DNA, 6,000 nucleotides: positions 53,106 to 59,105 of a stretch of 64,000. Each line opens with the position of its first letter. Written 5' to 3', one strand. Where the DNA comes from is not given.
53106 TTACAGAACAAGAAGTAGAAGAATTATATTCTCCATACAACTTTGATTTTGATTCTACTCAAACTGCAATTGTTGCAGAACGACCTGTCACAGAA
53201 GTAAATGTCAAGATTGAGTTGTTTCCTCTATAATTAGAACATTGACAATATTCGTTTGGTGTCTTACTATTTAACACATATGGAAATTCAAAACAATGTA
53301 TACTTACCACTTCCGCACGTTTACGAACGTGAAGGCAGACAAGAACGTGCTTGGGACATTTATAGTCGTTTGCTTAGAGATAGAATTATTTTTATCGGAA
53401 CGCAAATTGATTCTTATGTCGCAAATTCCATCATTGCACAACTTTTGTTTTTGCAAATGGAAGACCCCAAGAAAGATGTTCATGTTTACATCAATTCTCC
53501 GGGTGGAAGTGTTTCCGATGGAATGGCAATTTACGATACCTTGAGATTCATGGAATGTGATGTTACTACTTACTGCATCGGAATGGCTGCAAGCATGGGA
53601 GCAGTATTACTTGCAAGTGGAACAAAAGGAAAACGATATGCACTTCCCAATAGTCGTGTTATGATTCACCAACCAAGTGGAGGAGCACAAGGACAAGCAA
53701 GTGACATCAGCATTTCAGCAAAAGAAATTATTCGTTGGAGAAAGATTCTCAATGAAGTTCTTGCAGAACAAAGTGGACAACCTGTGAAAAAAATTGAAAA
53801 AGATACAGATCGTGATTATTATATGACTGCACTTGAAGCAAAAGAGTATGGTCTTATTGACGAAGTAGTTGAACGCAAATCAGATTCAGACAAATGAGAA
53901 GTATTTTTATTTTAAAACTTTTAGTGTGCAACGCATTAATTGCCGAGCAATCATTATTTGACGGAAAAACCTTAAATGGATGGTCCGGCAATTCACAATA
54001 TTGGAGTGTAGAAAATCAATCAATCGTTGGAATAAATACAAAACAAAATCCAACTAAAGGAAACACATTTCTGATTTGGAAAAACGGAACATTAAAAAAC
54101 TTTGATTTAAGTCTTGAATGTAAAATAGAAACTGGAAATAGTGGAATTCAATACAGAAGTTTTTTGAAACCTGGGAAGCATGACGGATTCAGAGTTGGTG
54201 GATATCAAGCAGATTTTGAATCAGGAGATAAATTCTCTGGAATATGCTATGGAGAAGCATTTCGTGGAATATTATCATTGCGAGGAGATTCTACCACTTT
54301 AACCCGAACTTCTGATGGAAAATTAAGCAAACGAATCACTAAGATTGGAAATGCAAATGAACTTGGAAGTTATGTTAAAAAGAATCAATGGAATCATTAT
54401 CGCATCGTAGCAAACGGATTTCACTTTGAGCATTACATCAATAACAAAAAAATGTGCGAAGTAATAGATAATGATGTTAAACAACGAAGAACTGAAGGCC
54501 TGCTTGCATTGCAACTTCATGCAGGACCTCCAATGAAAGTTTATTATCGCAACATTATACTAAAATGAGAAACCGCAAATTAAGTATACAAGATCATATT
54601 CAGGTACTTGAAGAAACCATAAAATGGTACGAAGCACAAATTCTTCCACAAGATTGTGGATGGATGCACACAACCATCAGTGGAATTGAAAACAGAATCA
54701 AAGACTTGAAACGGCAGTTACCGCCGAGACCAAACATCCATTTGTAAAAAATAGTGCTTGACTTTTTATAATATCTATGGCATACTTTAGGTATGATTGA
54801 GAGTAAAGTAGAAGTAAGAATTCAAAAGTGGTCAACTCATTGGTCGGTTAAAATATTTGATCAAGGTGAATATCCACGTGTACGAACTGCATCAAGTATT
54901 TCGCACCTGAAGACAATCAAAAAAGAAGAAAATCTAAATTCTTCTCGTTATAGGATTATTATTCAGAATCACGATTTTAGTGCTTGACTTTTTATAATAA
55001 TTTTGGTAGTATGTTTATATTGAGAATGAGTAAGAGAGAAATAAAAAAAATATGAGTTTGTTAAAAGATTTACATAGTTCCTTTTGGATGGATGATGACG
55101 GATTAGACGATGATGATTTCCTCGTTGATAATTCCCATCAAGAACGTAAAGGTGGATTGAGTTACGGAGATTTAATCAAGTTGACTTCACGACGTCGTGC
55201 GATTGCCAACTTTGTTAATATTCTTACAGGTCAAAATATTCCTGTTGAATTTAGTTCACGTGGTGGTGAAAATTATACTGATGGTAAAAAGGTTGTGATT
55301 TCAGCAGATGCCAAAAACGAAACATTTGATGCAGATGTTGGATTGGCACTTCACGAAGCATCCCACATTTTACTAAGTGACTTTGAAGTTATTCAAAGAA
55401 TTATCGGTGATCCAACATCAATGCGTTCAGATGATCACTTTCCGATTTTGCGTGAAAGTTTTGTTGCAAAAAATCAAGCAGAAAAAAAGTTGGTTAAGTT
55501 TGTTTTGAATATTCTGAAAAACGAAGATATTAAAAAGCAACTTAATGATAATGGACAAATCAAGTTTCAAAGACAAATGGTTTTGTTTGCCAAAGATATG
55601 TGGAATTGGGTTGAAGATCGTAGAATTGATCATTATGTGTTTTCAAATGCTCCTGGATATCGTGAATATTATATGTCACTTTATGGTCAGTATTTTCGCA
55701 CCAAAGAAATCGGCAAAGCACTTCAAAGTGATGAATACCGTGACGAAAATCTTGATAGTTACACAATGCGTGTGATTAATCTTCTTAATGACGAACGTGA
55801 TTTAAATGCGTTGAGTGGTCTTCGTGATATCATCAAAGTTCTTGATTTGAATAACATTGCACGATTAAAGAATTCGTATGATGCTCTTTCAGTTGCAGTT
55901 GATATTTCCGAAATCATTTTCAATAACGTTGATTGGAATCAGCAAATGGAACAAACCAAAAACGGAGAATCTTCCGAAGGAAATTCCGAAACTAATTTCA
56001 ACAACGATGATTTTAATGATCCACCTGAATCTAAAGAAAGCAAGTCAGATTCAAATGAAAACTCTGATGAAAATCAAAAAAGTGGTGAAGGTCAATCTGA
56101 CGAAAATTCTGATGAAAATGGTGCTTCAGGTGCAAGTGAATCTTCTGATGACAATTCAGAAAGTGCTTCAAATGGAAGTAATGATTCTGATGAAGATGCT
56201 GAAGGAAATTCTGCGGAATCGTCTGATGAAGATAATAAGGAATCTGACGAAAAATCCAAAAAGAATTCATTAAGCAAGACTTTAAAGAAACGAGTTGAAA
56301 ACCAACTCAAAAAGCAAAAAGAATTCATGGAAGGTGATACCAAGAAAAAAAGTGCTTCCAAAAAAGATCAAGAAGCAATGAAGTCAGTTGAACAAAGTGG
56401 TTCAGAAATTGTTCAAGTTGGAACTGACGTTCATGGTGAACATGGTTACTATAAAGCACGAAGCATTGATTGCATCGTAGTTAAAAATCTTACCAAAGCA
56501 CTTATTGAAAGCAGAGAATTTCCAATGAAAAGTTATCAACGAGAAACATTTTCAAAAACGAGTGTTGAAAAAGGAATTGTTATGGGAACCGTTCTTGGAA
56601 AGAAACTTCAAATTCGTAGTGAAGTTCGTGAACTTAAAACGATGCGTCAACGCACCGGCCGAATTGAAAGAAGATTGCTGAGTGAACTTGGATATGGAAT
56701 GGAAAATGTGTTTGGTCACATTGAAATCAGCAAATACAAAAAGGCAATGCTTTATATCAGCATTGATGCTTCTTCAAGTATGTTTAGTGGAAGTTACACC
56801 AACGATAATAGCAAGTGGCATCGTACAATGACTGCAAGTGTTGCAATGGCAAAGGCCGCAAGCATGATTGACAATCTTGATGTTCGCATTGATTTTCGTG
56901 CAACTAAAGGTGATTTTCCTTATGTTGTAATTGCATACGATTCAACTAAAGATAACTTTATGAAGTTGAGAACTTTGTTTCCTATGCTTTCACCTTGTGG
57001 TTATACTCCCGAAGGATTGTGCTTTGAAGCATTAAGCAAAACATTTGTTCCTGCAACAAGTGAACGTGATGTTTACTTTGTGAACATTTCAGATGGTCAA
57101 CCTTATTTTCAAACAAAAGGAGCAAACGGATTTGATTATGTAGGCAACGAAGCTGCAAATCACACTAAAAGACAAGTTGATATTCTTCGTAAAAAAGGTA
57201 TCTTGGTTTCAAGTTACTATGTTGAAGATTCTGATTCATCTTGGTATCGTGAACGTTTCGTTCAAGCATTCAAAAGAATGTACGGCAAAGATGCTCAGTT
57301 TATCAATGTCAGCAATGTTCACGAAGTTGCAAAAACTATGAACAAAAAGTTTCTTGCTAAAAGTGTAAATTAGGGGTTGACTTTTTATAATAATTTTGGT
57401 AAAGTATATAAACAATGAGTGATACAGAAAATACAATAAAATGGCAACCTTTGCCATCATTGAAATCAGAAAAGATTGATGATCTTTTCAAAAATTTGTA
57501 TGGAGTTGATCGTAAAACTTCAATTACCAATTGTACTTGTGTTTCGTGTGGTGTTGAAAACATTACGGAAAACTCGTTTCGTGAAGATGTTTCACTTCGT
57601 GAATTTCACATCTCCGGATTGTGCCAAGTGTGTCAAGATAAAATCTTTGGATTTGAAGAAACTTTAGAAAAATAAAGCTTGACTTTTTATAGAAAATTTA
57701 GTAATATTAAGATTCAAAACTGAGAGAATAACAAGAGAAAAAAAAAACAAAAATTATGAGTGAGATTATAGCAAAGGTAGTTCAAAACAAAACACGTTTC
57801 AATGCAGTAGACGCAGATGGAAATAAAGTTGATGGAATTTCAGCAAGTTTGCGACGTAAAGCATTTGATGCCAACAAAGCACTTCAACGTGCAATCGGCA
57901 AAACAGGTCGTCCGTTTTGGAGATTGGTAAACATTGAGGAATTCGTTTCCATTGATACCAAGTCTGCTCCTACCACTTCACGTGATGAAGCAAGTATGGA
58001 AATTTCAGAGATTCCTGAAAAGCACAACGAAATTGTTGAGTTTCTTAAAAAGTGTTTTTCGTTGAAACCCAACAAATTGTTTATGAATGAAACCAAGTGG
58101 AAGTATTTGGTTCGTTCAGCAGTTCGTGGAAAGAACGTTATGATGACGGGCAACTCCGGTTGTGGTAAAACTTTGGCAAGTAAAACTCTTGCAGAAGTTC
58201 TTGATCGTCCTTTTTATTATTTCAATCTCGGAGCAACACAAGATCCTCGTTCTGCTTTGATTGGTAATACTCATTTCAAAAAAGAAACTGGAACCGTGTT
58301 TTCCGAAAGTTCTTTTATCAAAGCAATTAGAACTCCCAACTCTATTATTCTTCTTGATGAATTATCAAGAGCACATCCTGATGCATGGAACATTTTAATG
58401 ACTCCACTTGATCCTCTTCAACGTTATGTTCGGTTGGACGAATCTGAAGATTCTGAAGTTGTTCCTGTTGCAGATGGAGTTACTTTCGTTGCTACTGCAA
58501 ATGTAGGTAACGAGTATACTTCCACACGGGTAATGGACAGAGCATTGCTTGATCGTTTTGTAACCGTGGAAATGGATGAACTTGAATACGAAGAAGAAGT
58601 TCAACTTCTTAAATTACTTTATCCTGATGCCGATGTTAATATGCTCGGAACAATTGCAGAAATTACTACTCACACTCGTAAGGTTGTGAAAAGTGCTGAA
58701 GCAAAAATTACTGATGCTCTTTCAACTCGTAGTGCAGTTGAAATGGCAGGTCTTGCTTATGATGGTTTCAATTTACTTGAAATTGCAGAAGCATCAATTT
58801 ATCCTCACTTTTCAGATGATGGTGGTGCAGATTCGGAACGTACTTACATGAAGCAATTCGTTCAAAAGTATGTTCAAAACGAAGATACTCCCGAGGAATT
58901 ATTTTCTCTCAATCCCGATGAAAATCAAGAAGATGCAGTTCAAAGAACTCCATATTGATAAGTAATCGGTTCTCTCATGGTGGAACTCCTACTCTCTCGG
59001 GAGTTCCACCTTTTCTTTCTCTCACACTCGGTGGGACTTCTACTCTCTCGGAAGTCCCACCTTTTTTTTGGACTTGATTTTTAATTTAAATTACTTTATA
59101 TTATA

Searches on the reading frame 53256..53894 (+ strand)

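Call 93: search_protein_families(library=pfam, proteins=[window:53256-53894:+], max_evalue=0.001)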
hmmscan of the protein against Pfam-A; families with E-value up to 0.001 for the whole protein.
window:53256-53894:+ (213 aa): 1 family
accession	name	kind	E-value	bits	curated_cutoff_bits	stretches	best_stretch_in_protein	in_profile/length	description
PF00574.28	CLP_protease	-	8.2e-84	280.4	20.2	1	28-207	2-181/182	Clp protease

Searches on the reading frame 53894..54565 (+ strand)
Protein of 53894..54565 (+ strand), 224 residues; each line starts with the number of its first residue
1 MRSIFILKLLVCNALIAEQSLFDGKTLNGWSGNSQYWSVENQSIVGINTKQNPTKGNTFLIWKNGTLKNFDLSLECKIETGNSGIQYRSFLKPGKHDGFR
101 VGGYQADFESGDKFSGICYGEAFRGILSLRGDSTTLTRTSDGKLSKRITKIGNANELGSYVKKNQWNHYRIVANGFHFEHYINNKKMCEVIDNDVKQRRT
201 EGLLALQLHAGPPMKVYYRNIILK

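Call 93: search_protein_families(library=pfam, proteins=[window:53894-54565:+], max_evalue=0.001)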
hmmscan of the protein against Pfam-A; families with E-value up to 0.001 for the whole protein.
window:53894-54565:+ (224 aa): 1 family
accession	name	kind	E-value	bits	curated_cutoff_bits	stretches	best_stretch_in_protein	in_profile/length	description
PF06439.18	3keto-disac_hyd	-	1.2e-34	120.5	26.8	1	19-223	3-186/187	3-keto-disaccharide hydrolase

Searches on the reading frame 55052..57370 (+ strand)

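Call 10: search_protein_families(library=pfam, proteins=[window:55052-57370:+], max_evalue=0.001)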
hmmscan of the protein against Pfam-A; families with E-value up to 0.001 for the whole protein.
window:55052-57370:+ (773 aa): 0 families

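Call 16: search_protein_families(library=phrogs, proteins=[window:55052-57370:+], max_evalue=0.001)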
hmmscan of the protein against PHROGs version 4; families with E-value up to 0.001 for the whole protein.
window:55052-57370:+ (773 aa): 2 families
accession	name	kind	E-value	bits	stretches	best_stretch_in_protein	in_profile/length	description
phrog_1576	-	unknown function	0.00014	21.7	0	48-138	11-104/729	-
phrog_23795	-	unknown function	0.00048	19.7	0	291-429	325-478/743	-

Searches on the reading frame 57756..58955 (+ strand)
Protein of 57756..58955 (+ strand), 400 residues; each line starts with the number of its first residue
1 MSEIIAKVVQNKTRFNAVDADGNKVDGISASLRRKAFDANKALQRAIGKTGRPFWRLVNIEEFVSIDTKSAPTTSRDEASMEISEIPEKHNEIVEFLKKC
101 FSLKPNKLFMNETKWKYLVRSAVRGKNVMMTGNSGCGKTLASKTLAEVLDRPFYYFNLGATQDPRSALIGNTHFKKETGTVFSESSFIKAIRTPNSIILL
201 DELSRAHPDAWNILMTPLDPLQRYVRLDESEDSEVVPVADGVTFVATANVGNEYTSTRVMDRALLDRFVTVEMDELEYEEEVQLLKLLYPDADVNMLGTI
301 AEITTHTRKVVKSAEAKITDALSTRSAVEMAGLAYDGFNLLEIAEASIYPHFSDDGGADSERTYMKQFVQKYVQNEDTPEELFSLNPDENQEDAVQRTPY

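Call 16: search_protein_families(library=phrogs, proteins=[window:57756-58955:+], max_evalue=0.001)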
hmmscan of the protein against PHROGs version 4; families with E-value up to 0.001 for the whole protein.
window:57756-58955:+ (400 aa): 11 families
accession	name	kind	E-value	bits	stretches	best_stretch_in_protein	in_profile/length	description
phrog_249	-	moron, auxiliary metabolic gene and host takeover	2.7e-25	90.5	1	42-338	54-335/380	porphyrin biosynthesis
phrog_16448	-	other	4.6e-16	59.2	1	110-302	434-615/680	ATPase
phrog_4871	-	other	6.3e-10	39.1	1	128-219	499-593/764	ATP-dependent protease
phrog_1297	-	other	1.2e-09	38.7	1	118-274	17-169/356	ATPase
phrog_168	-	DNA, RNA and nucleotide metabolism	1.6e-09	38.9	1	115-284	33-165/314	clamp loader of DNA polymerase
phrog_27939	-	other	4.6e-09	37.3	1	127-279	38-185/270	ATP-dependent protease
phrog_3757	-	unknown function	8.8e-09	36.2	1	29-172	31-170/367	-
phrog_10401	-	other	9.6e-08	32.2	1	33-159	401-494/667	ATPase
phrog_29395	-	unknown function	1.1e-07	32.3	1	124-274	182-350/531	-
phrog_4339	-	unknown function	5.7e-06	26.7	1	120-155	46-81/552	-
phrog_5424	-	other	1.7e-05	24.7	1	129-218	284-369/527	ATPase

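Call 93: search_protein_families(library=pfam, proteins=[window:57756-58955:+], max_evalue=0.001)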
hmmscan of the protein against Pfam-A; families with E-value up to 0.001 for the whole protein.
window:57756-58955:+ (400 aa): 4 families
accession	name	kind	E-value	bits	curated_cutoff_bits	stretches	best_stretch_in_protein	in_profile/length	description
PF07728.20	AAA_5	-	1.8e-17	64.1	22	1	127-268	1-139/139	AAA domain (dynein-related subfamily)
PF07724.20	AAA_2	-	3.7e-08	34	27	1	127-270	5-137/166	AAA domain (Cdc48 subfamily)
PF00004.35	AAA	-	8.7e-08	33.1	21.2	1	128-268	1-123/131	ATPase family associated with various cellular activities (AAA)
PF07726.17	AAA_3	-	0.00012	22.4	27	1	128-269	2-130/131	ATPase family associated with various cellular activities (AAA)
